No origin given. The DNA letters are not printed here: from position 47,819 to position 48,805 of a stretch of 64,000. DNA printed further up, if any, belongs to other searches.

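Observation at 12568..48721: Seven copies of an AT-rich 18-bp palindrome define a putative multi-operon regulon across the catabolic island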

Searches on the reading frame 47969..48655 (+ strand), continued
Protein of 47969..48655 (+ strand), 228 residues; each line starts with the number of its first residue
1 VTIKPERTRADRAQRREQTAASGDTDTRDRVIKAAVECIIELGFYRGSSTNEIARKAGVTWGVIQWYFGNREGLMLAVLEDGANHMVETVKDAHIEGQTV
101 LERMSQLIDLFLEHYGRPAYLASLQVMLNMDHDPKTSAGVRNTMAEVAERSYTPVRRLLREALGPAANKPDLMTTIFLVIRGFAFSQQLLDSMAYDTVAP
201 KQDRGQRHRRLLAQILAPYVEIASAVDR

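Call 28: find_homologous_proteins(query=window:47969-48655:+, max_evalue=1e-10)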
Query window:47969-48655:+ (228 aa): 437 proteins with E <= 1e-10 among 1251 candidates; the best 120 are listed.
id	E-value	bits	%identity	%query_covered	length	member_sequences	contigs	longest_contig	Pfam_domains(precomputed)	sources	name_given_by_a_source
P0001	4.3e-145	499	100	100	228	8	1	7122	PF00440.30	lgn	-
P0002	4.1e-131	453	91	100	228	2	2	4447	PF00440.30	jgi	jgi:AcrR family transcriptional regulator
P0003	2.8e-129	447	90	100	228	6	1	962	PF00440.30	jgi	jgi:AcrR family transcriptional regulator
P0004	1.4e-120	419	84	100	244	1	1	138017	PF00440.30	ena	-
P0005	6.4e-119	413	83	100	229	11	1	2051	PF00440.30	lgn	-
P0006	2.6e-117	408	83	100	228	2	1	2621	PF00440.30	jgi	jgi:AcrR family transcriptional regulator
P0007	1.1e-116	406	81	100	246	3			PF00440.30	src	-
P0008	2.6e-116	405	81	100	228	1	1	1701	PF00440.30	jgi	jgi:AcrR family transcriptional regulator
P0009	4.4e-116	404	81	100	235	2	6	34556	PF00440.30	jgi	jgi:AcrR family transcriptional regulator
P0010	7.1e-116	403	82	100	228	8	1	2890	PF00440.30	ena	-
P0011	1.5e-115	402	82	100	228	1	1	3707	PF00440.30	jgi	jgi:AcrR family transcriptional regulator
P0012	3.1e-115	401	81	100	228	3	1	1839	PF00440.30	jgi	jgi:AcrR family transcriptional regulator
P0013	4.0e-115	401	81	100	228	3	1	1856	PF00440.30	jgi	jgi:AcrR family transcriptional regulator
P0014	2.4e-114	398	80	100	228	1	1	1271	PF00440.30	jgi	jgi:AcrR family transcriptional regulator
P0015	2.8e-114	398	81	100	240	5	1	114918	PF00440.30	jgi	jgi:AcrR family transcriptional regulator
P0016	3.8e-114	398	80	100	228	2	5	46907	PF00440.30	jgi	jgi:AcrR family transcriptional regulator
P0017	5.1e-114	397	80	100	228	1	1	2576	PF00440.30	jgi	jgi:AcrR family transcriptional regulator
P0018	7.5e-114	397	81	100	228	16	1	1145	PF00440.30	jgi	jgi:AcrR family transcriptional regulator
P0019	1.7e-113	396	80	100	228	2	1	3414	PF00440.30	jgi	-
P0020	4.2e-113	394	81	100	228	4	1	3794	PF00440.30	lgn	-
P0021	5.2e-113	394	79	100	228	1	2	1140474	PF00440.30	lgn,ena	-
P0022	7.1e-113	394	81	99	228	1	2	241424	PF00440.30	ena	-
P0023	9.1e-113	393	80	99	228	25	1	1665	PF00440.30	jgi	jgi:AcrR family transcriptional regulator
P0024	1.5e-112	393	79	100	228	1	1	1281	PF00440.30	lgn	-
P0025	3.4e-112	391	79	100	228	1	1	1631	PF00440.30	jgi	jgi:AcrR family transcriptional regulator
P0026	1.6e-111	389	78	100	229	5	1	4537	PF00440.30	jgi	jgi:AcrR family transcriptional regulator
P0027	2.7e-111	388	79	100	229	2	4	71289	PF00440.30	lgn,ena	-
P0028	5.6e-111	387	78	100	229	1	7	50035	PF00440.30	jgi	jgi:AcrR family transcriptional regulator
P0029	7.0e-110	384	77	100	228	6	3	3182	PF00440.30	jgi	jgi:AcrR family transcriptional regulator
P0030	1.1e-109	383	76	100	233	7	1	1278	PF00440.30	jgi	jgi:AcrR family transcriptional regulator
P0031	1.4e-109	383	78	100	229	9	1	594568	PF00440.30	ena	-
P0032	4.0e-109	381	77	100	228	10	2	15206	PF00440.30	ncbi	-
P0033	1.1e-108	380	77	98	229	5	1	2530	PF00440.30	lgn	-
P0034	1.3e-108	380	76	100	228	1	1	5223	PF00440.30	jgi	jgi:AcrR family transcriptional regulator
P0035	1.4e-108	380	76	100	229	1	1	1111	PF00440.30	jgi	jgi:AcrR family transcriptional regulator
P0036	2.0e-108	379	79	93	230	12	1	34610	PF00440.30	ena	-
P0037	3.2e-108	378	76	98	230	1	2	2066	PF00440.30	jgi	jgi:AcrR family transcriptional regulator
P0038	1.2e-107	376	75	97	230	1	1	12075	PF00440.30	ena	-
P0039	1.3e-107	376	76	100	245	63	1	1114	PF00440.30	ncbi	-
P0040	1.4e-107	376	75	97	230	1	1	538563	PF00440.30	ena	-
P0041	2.8e-107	375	75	100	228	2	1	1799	PF00440.30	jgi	jgi:AcrR family transcriptional regulator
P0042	3.2e-107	375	75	100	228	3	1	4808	PF00440.30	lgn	-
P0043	3.3e-107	375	79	98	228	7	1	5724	PF00440.30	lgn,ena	-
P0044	1.5e-106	373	76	100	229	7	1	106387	PF00440.30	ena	-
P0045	2.1e-106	372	75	100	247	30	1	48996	PF00440.30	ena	-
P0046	2.6e-106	372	75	100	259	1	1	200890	PF00440.30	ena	-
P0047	3.3e-106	372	78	98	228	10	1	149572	PF00440.30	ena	-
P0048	8.4e-106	370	76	99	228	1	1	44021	PF00440.30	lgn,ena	-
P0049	9.9e-106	370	75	99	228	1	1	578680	PF00440.30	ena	-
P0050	1.3e-105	370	76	98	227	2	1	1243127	PF00440.30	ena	-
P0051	5.6e-105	368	74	100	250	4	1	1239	PF00440.30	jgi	jgi:AcrR family transcriptional regulator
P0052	4.7e-104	365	76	98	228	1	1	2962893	PF00440.30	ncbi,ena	-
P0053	8.1e-104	364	74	100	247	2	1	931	PF00440.30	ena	-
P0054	1.8e-103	363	76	98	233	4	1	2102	PF00440.30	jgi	jgi:AcrR family transcriptional regulator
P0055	3.3e-103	362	74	100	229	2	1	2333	PF00440.30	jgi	jgi:AcrR family transcriptional regulator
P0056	5.4e-103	361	74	100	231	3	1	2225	PF00440.30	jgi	jgi:AcrR family transcriptional regulator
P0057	8.6e-103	361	84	86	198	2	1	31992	PF00440.30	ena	-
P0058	3.1e-102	359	75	98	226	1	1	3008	PF00440.30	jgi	jgi:AcrR family transcriptional regulator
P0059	3.8e-102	358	73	100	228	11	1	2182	PF00440.30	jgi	jgi:AcrR family transcriptional regulator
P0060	1.2e-101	357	83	86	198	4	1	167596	PF00440.30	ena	-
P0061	2.1e-101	356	76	93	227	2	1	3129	PF00440.30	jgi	jgi:AcrR family transcriptional regulator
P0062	5.8e-101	355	79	90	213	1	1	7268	PF00440.30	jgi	jgi:AcrR family transcriptional regulator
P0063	1.1e-100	354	73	100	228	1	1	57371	PF00440.30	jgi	jgi:AcrR family transcriptional regulator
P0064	2.0e-100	353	74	99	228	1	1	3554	PF00440.30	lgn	-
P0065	2.5e-100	353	72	100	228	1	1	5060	PF00440.30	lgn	-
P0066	2.5e-100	353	78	90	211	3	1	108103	PF00440.30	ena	-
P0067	3.3e-100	352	72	100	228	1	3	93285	PF00440.30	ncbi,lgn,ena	-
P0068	1.1e-99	350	75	98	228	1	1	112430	PF00440.30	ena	-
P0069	1.3e-99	350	72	100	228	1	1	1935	PF00440.30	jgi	jgi:AcrR family transcriptional regulator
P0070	1.3e-99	350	75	99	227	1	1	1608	PF00440.30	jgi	jgi:AcrR family transcriptional regulator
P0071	8.0e-99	348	71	98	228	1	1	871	PF00440.30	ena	-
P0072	1.0e-98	347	71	100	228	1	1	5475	PF00440.30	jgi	jgi:AcrR family transcriptional regulator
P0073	1.1e-98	347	76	93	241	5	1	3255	PF00440.30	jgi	jgi:AcrR family transcriptional regulator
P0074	6.5e-98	345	74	94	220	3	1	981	PF00440.30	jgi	jgi:AcrR family transcriptional regulator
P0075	1.8e-97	343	71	100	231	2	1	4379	PF00440.30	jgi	jgi:AcrR family transcriptional regulator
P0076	2.8e-97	343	72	100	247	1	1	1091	PF00440.30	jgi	jgi:AcrR family transcriptional regulator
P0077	4.1e-97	342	74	95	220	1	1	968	PF00440.30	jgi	jgi:AcrR family transcriptional regulator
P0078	7.9e-97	341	74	93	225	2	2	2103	PF00440.30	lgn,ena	-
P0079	8.8e-97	341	75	93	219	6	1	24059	PF00440.30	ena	-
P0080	1.1e-96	341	73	94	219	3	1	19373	PF00440.30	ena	-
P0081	2.3e-96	340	71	97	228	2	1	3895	PF00440.30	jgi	-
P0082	3.7e-96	339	74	92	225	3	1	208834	PF00440.30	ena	-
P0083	1.4e-95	337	71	98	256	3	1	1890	PF00440.30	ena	-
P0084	1.9e-95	337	73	93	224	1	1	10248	PF00440.30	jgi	jgi:AcrR family transcriptional regulator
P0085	4.7e-95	335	78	87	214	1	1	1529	PF00440.30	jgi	jgi:AcrR family transcriptional regulator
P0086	5.5e-95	335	72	97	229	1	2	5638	PF00440.30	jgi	jgi:AcrR family transcriptional regulator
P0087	7.0e-95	335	74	93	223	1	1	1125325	PF00440.30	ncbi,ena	-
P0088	9.2e-95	334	79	86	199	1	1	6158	PF00440.30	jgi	jgi:AcrR family transcriptional regulator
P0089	1.0e-94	334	74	91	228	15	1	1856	PF00440.30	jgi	jgi:AcrR family transcriptional regulator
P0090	1.7e-94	333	70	99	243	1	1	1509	PF00440.30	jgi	-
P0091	2.8e-94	333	71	97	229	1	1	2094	PF00440.30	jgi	jgi:AcrR family transcriptional regulator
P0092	6.4e-94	332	71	97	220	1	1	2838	PF00440.30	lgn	-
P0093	1.1e-93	331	71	97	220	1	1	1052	PF00440.30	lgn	-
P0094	3.7e-93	329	77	88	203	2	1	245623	PF00440.30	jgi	jgi:AcrR family transcriptional regulator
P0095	6.6e-93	328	68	98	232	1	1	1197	PF00440.30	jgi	jgi:AcrR family transcriptional regulator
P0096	7.0e-93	328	76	87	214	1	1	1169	PF00440.30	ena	-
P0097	1.7e-92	327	100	68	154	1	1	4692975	-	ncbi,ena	-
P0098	3.2e-92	326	73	90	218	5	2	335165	PF00440.30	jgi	jgi:AcrR family transcriptional regulator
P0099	2.2e-91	323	76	86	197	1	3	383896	PF00440.30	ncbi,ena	-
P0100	2.5e-91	323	67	98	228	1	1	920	PF00440.30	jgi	jgi:AcrR family transcriptional regulator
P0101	6.0e-89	315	74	86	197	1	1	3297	PF00440.30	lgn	-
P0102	7.8e-88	312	69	92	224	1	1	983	PF00440.30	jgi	jgi:AcrR family transcriptional regulator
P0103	2.7e-85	303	67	90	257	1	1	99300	PF00440.30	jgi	jgi:AcrR family transcriptional regulator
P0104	3.8e-84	300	69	89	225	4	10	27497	PF00440.30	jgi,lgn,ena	jgi:AcrR family transcriptional regulator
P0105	6.3e-84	299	63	98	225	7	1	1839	PF00440.30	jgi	jgi:AcrR family transcriptional regulator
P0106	9.1e-84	298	65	96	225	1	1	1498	PF00440.30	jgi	jgi:AcrR family transcriptional regulator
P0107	1.6e-83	298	65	97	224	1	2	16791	PF00440.30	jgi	jgi:AcrR family transcriptional regulator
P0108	2.7e-83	297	67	93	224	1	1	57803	PF00440.30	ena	-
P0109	8.2e-83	295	65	95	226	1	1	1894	PF00440.30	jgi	jgi:AcrR family transcriptional regulator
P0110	3.0e-82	293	63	95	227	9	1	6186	PF00440.30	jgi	jgi:AcrR family transcriptional regulator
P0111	3.8e-82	293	63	97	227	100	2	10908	PF00440.30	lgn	-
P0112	8.1e-82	292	66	93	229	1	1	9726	PF00440.30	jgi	jgi:AcrR family transcriptional regulator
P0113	9.1e-82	292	68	89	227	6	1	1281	PF00440.30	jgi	jgi:AcrR family transcriptional regulator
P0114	1.1e-81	292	64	97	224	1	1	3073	PF00440.30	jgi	jgi:AcrR family transcriptional regulator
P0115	1.2e-81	291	82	70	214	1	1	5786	PF00440.30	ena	-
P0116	1.3e-81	291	64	96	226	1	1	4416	PF00440.30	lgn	-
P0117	2.8e-81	290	68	89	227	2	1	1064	PF00440.30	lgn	-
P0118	5.3e-81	289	64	93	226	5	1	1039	PF00440.30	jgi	jgi:AcrR family transcriptional regulator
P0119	5.6e-81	289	66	91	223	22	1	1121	PF00440.30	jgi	-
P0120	7.2e-81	289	77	75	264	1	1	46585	PF00440.30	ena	-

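Call 40: find_encoding_contigs(protein=P0097, flank=2000, max_places=3)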
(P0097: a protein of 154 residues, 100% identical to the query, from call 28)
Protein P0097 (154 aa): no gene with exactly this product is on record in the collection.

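Call 41: list_cluster_members(proteins=[P0097, P0001])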
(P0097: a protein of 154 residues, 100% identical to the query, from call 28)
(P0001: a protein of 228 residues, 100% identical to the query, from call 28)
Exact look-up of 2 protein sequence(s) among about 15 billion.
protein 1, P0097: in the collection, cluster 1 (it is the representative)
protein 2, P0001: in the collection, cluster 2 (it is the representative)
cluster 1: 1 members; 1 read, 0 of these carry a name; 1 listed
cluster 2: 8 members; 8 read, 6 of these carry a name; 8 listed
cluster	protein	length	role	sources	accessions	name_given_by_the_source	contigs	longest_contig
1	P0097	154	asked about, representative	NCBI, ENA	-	-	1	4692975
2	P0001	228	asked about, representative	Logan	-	-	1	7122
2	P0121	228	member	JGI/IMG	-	AcrR family transcriptional regulator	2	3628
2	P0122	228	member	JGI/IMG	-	AcrR family transcriptional regulator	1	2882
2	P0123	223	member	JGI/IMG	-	AcrR family transcriptional regulator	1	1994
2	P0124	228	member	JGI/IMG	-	AcrR family transcriptional regulator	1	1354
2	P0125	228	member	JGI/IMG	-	AcrR family transcriptional regulator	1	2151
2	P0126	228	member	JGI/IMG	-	AcrR family transcriptional regulator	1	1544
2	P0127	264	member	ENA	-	-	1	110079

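Call 50: predict_structure(alignment_id=A2)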
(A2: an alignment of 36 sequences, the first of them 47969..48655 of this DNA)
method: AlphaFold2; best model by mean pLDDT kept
length: 228 residues; sequences in the alignment: 36
mean_pLDDT: 81.6   pTM: 0.75
mean pLDDT of the five models: 81.6, 80.4, 79.7, 76.8, 76.1
residues with pLDDT >= 90: 104; 70-90: 80; 50-70: 24; < 50: 20
segments of 3 or more residues with pLDDT < 50: 1-20
pLDDT, mean of each block of 10 residues (from residue 1): 33 39 77 90 66 91 92 91 90 94 95 86 85 83 89 94 93 92 80 58 75 93 89
secondary structure, 60 per line:
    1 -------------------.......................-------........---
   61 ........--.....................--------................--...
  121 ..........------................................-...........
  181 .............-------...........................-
elements in order: H20-42 H50-57 H61-68 H71-91 H100-115 H118-130 H137-168 H170-193 H201-227

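Call 54: fold_search(model_id=the predicted structure, library=pdb)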
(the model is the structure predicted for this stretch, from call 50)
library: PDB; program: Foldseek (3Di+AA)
matches with E <= 10: 910; with E <= 0.001: 112
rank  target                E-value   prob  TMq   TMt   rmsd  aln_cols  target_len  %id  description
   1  8sua                  8.2e-06  1.00  0.53  0.59   5.9       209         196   20  Structure of M. baixiangningiae DarR-ligand complex (released 2023-11-01)
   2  6hrz_A                2.7e-05  1.00  0.54  0.61   5.1       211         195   22  EthR2 in complex with compound 4 (BDM72170) (released 2019-02-27)
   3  7e1n_A                4.3e-05  1.00  0.55  0.58   5.8       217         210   18  Crystal structure of PhlH in complex with 2,4-diacetylphloroglucinol (released 2022-02-02)
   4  6hs0_B                4.7e-05  1.00  0.56  0.62   5.2       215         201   21  EthR2 in complex with compound 5 (BDM71847) (released 2019-02-27)
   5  2qtq_B                5.0e-05  1.00  0.52  0.58   6.2       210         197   18  Crystal structure of a predicted dna-binding transcriptional regulator (saro_1072) from novosphingobium aromaticivoran (released 2007-08-21)
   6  8t5y                  5.7e-05  1.00  0.52  0.57   6.2       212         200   18  Structure of Rhodococcus sp. USK13 DarR(K44A)-cAMP complex (released 2023-11-01)
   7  6hrz_B                6.0e-05  1.00  0.56  0.62   5.1       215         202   22  EthR2 in complex with compound 4 (BDM72170) (released 2019-02-27)
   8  6hrw_B                6.5e-05  1.00  0.54  0.61   5.1       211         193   22  EthR2 in complex with compound 1 (BDM14272) (released 2019-02-27)
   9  3gzi                  8.6e-05  1.00  0.44  0.48   7.0       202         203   22  CRYSTAL STRUCTURE OF a transcriptional regulator of the tetR family (SHEW_3567) FROM SHEWANELLA LOIHICA PV-4 AT 2.05 A R (released 2009-04-21)
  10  8suk_A                9.9e-05  1.00  0.54  0.60   5.5       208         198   17  Structure of Rhodococcus sp. USK13 DarR-c-di-AMP complex (released 2023-11-01)
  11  1vi0_B                1.0e-04  1.00  0.53  0.61   5.1       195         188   22  Crystal structure of a transcriptional regulator (released 2003-12-30)
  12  5icj_A                1.1e-04  1.00  0.53  0.62   5.0       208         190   22  Crystal structure of the Mycobacterium tuberculosis transcriptional repressor EthR2 in complex with BDM41420 (released 2017-04-26)
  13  2f07_B                1.1e-04  1.00  0.44  0.49  10.2       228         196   14  Crystal Structure of YvdT from Bacillus subtilis (released 2006-11-21)
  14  2f07_A                1.1e-04  1.00  0.45  0.50   7.4       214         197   14  Crystal Structure of YvdT from Bacillus subtilis (released 2006-11-21)
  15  6c31_A                1.3e-04  1.00  0.54  0.61   5.6       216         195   23  Crystal structure of TetR family protein Rv0078 in complex with DNA (released 2018-07-04)
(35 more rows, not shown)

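Call 65: find_related_loci(query=A3, collection=metagenome_contigs, flank=6000)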
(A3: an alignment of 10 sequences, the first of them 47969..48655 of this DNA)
Query A3 (228 aa) in metagenome_contigs; peptide patterns used: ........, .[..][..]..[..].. (x = any residue, [..] = any of these).
600 stretches matched a pattern (row limit reached: there are more); 477 encode a relative of the query (tblastn E <= 1e-3); the best 80 are kept; 80 distinct loci.
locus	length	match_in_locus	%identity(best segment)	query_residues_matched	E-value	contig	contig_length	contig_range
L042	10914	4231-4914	89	1-228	2e-139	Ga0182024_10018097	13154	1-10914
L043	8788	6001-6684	88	1-228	2e-136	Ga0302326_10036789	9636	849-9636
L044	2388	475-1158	81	1-228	4e-132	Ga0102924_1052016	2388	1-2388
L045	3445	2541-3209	83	1-223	3e-128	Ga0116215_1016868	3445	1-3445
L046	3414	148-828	80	1-227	1e-124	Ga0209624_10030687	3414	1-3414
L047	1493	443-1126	77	1-228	3e-129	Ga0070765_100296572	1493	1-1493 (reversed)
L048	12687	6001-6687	78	1-228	3e-119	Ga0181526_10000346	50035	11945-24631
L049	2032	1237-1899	77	8-228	7e-124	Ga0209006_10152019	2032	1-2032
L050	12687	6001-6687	77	1-228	6e-117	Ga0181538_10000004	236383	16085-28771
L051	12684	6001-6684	76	1-228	3e-116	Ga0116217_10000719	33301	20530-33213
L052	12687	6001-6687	77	1-228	6e-117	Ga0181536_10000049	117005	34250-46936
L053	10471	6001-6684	76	1-228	3e-116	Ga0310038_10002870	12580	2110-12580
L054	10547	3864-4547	76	1-228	3e-116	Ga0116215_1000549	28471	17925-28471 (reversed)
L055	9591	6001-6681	74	1-227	9e-114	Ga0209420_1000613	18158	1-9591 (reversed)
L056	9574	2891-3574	77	4-228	8e-109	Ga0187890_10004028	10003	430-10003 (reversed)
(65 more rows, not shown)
